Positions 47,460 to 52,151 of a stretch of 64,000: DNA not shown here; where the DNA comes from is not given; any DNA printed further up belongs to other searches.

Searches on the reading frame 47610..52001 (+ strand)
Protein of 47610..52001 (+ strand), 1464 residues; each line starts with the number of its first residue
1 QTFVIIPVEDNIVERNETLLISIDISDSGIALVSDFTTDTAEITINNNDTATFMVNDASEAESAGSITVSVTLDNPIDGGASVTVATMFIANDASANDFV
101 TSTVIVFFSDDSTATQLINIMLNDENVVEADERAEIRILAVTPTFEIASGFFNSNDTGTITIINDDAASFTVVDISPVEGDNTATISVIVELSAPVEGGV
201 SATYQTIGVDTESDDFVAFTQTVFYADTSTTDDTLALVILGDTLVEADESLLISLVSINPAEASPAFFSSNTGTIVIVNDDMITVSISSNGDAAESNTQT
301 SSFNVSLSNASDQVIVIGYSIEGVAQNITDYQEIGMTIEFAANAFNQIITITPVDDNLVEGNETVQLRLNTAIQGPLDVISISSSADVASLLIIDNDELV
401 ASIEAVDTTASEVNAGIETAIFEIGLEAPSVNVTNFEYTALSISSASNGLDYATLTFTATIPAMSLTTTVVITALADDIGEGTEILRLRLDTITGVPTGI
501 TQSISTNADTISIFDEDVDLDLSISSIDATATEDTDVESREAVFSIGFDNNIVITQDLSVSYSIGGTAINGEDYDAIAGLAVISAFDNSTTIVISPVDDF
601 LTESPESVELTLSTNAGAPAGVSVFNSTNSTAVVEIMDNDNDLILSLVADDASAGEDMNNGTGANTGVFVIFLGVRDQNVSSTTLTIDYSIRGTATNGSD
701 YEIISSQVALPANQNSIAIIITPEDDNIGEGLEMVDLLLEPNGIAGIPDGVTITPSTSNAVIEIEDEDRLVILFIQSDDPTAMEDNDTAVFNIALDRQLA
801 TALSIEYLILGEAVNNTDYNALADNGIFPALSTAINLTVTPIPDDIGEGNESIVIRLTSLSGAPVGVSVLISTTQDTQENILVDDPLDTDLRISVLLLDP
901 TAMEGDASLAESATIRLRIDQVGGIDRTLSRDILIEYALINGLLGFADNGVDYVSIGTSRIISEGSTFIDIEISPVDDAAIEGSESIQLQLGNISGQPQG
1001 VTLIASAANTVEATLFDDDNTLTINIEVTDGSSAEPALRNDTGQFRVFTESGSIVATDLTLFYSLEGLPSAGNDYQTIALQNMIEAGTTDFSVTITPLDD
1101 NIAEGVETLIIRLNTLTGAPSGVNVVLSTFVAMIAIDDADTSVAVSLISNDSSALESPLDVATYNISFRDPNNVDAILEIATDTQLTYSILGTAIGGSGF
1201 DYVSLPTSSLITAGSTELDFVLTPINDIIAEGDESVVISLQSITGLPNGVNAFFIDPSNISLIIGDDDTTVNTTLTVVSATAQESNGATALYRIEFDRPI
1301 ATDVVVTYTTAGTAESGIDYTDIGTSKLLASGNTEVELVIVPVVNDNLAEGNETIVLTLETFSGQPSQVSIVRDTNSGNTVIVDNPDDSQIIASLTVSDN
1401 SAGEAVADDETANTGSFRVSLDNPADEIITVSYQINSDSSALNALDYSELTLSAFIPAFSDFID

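Call 13: search_protein_families(library=pfam, proteins=[window:47610-52001:+], max_evalue=0.01)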
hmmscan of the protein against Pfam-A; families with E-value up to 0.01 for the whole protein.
window:47610-52001:+ (1464 aa): 1 family
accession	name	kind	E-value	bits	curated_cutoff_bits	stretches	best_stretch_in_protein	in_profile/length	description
PF03160.20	Calx-beta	-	2.3e-48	163.5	27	6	1268-1384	3-117/119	Calx-beta domain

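Call 32: search_protein_families(library=ncbifam, proteins=[window:47610-52001:+], max_evalue=0.01)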
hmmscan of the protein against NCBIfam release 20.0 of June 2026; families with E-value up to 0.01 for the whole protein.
window:47610-52001:+ (1464 aa): 1 family
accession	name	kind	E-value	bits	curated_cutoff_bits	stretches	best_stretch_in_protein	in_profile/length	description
TIGR00845.1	caca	equivalog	1.1e-14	53.3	679.85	2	61-255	407-610/921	sodium/calcium exchanger 1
